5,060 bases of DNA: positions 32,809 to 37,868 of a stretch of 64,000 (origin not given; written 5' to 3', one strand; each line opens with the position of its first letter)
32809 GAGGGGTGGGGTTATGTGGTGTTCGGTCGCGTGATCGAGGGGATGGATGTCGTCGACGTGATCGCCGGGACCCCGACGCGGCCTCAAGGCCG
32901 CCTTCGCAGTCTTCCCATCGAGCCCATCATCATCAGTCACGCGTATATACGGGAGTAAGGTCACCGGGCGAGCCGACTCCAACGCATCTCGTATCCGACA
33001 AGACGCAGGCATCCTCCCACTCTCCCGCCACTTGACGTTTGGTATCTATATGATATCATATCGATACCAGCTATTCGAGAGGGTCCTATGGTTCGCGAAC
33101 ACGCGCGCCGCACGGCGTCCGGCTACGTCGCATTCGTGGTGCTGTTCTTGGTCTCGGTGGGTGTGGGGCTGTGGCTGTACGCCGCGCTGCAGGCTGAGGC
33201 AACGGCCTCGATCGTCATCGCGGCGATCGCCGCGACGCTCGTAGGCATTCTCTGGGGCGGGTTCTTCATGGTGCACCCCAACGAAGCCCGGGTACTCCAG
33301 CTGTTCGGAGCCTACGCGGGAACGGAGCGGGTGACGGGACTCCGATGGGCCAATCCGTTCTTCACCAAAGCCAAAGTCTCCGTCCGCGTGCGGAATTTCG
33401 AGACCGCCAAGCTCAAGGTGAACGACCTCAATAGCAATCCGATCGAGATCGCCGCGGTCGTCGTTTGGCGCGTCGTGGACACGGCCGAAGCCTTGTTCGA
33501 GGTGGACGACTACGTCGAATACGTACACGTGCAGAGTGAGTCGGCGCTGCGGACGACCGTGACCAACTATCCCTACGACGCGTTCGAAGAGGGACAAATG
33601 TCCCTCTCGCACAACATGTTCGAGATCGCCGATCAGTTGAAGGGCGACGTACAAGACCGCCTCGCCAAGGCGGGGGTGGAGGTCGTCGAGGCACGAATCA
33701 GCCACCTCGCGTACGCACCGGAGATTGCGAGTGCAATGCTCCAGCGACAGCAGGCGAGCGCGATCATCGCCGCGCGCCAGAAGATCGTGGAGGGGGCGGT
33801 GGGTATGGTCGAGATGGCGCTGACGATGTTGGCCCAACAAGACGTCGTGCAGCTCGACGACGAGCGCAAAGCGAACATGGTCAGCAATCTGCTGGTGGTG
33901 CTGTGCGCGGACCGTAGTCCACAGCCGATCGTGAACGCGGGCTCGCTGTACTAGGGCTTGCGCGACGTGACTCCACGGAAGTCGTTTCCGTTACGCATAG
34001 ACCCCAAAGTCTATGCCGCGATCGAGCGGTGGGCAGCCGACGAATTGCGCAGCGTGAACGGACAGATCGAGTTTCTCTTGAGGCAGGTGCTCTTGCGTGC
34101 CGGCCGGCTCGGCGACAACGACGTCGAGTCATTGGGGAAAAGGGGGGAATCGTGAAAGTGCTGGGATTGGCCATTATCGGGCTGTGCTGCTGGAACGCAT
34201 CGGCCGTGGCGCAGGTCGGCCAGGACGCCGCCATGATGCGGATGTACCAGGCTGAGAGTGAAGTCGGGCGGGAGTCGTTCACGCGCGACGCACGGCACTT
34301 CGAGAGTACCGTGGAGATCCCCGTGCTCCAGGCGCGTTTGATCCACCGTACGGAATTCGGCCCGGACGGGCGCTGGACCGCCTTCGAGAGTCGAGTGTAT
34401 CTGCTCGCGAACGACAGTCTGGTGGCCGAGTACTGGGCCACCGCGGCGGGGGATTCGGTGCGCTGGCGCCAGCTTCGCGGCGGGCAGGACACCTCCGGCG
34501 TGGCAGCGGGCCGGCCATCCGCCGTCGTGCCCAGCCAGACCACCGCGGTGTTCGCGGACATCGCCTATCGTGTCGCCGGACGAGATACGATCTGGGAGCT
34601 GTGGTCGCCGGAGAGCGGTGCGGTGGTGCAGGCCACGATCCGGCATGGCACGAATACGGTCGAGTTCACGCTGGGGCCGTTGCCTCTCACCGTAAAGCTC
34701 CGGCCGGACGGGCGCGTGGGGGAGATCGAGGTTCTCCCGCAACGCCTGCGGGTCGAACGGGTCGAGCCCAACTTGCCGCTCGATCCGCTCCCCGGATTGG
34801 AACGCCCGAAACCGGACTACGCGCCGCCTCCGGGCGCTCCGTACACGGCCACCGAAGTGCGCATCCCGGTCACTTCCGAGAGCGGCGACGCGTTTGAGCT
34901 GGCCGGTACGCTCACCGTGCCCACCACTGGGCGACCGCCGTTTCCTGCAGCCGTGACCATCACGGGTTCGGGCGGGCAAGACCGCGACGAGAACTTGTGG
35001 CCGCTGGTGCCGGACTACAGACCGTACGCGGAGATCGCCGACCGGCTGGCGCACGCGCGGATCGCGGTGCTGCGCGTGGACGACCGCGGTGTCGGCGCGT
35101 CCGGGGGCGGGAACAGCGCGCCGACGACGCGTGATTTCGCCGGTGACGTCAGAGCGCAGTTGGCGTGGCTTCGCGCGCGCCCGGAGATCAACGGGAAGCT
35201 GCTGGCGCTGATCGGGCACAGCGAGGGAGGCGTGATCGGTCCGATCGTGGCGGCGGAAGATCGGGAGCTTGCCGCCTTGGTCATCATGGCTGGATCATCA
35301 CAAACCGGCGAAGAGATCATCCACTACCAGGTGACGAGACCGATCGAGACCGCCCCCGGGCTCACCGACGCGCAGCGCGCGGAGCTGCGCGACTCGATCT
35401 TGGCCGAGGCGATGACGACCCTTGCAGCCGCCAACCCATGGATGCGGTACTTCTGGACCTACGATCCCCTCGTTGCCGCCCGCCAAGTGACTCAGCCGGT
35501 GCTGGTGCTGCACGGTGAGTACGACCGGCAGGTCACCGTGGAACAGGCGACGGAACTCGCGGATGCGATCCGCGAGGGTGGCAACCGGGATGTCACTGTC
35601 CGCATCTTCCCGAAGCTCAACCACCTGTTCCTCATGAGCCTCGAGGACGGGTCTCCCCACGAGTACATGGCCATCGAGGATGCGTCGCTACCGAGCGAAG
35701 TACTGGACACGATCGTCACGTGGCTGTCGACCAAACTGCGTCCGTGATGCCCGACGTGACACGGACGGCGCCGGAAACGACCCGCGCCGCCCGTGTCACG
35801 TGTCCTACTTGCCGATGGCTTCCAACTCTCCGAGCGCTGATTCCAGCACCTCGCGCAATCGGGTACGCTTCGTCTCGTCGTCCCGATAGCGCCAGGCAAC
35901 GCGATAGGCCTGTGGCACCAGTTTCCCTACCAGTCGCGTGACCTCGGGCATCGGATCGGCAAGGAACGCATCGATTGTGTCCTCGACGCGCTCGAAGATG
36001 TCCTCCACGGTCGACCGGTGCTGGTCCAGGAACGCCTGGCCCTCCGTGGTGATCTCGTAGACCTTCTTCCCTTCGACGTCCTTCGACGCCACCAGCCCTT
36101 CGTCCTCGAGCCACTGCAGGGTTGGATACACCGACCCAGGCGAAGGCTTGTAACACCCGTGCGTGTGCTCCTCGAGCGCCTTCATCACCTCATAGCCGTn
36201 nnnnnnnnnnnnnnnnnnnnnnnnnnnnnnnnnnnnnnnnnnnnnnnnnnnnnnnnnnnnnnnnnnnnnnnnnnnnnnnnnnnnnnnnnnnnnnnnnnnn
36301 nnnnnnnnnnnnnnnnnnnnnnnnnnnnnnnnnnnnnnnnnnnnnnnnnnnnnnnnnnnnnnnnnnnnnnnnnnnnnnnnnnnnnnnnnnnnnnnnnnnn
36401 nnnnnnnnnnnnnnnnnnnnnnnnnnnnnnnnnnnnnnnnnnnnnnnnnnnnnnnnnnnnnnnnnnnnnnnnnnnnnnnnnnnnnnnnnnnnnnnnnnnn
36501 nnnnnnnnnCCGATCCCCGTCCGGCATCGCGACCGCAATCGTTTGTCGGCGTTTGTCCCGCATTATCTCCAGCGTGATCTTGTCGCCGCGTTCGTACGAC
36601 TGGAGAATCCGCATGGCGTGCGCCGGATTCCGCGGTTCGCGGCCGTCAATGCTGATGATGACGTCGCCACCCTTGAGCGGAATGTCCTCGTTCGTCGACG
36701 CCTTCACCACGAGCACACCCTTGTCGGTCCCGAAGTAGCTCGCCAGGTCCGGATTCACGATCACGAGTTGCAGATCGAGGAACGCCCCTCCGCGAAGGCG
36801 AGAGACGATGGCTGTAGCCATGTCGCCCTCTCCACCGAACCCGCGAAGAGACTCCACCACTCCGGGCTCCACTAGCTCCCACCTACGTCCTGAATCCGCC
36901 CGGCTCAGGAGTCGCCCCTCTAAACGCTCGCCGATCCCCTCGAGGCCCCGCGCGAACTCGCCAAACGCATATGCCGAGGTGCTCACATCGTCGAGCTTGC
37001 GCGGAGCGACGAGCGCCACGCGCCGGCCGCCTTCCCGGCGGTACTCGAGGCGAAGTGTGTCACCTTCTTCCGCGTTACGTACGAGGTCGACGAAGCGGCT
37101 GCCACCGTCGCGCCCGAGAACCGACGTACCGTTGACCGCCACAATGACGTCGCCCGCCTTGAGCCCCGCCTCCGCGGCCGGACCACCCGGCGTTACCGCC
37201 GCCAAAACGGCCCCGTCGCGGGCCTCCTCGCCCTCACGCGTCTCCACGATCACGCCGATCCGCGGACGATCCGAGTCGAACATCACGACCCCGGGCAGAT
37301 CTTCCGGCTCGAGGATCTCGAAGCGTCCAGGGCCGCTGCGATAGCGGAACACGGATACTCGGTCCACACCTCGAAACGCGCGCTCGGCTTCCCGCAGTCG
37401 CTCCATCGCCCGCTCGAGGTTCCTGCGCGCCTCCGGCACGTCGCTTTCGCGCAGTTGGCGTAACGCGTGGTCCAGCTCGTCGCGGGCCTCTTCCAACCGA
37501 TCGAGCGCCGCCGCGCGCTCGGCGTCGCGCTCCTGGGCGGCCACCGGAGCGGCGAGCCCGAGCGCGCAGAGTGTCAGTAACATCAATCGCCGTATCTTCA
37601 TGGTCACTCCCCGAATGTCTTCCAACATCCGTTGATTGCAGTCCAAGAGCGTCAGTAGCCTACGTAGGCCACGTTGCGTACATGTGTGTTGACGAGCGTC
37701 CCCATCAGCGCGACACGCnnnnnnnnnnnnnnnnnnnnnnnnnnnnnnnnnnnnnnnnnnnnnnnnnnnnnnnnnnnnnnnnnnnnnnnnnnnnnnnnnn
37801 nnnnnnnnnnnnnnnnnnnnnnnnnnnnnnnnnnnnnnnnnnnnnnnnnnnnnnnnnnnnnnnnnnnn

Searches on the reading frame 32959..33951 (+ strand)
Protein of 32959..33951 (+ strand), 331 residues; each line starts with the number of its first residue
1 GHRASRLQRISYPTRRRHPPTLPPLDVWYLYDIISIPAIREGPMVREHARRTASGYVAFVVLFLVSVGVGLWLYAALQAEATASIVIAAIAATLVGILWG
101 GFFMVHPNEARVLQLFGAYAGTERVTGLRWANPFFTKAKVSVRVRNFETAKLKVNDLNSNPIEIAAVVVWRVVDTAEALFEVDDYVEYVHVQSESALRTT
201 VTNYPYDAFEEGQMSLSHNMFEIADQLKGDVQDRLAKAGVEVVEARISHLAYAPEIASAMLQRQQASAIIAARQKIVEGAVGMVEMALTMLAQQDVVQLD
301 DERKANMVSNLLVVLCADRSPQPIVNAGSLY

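Call 27: search_protein_families(library=pfam, proteins=[window:32959-33951:+], max_evalue=0.00001)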
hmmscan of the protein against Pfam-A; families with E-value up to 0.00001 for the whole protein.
window:32959-33951:+ (331 aa): 1 family
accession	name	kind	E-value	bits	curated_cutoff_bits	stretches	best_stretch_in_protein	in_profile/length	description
PF01145.31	Band_7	-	2.6e-26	93.2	23.6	1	104-278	2-173/176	SPFH domain / Band 7 family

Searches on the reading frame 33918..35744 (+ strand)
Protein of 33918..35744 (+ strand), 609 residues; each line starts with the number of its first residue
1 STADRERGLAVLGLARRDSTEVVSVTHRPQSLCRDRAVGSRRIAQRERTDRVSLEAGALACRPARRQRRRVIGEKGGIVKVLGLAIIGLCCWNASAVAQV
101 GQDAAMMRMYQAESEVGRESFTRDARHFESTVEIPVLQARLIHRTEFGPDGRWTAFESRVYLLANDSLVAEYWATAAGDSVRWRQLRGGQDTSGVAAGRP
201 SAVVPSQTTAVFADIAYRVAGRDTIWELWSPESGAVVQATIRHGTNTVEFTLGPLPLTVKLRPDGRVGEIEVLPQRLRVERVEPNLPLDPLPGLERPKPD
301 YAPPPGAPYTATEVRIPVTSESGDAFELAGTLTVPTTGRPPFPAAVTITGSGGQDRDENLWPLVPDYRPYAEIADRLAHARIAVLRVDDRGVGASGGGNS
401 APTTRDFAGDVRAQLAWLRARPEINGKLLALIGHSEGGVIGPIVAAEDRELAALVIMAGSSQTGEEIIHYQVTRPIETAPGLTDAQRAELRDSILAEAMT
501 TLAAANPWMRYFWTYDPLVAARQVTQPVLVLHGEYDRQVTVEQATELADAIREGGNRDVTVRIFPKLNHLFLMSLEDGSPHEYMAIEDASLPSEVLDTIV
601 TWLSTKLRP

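Call 27: search_protein_families(library=pfam, proteins=[window:33918-35744:+], max_evalue=0.00001)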
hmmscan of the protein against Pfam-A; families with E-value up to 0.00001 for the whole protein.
window:33918-35744:+ (609 aa): 6 families
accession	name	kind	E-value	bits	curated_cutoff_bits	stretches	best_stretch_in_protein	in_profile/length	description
PF12146.15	Hydrolase_4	-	4.3e-16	59.4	27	1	369-573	19-236/239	Serine aminopeptidase, S33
PF02129.25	Peptidase_S15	-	1.5e-10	41.7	23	1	327-555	4-251/262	X-Pro dipeptidyl-peptidase (S15 family)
PF01738.24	DLH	-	1.4e-09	38.3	21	0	516-580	134-197/217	Dienelactone hydrolase family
PF00326.27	Peptidase_S9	-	1.6e-09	38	22.6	1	482-573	98-191/213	Prolyl oligopeptidase family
PF00561.26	Abhydrolase_1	-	1.1e-07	32.2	25.8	0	370-459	16-102/245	alpha/beta hydrolase fold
PF08840.17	BAAT_C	-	6.4e-06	26.8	20.9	0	415-570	10-159/210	BAAT / Acyl-CoA thioester hydrolase C terminal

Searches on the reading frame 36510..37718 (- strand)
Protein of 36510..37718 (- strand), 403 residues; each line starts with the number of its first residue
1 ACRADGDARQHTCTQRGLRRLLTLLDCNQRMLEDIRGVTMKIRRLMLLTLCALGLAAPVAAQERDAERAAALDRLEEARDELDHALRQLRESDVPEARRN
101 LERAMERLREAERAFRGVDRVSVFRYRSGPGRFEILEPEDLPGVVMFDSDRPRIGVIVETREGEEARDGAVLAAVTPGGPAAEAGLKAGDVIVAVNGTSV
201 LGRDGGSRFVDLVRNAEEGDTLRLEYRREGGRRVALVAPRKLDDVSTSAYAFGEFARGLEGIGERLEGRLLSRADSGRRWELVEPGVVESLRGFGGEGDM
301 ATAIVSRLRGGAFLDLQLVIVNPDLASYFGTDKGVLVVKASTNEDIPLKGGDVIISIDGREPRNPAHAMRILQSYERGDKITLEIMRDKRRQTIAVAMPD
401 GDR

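Call 27: search_protein_families(library=pfam, proteins=[window:36510-37718:-], max_evalue=0.00001)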
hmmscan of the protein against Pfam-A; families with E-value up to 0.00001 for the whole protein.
window:36510-37718:- (403 aa): 3 families
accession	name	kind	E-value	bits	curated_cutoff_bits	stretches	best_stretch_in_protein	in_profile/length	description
PF13180.12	PDZ_2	-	1.8e-22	79.9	27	2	152-233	1-74/80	PDZ domain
PF17820.7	PDZ_6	-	1.9e-18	66.4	27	1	173-228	3-54/54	PDZ domain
PF00595.29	PDZ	-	4.1e-13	50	23.2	1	155-200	13-57/81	PDZ domain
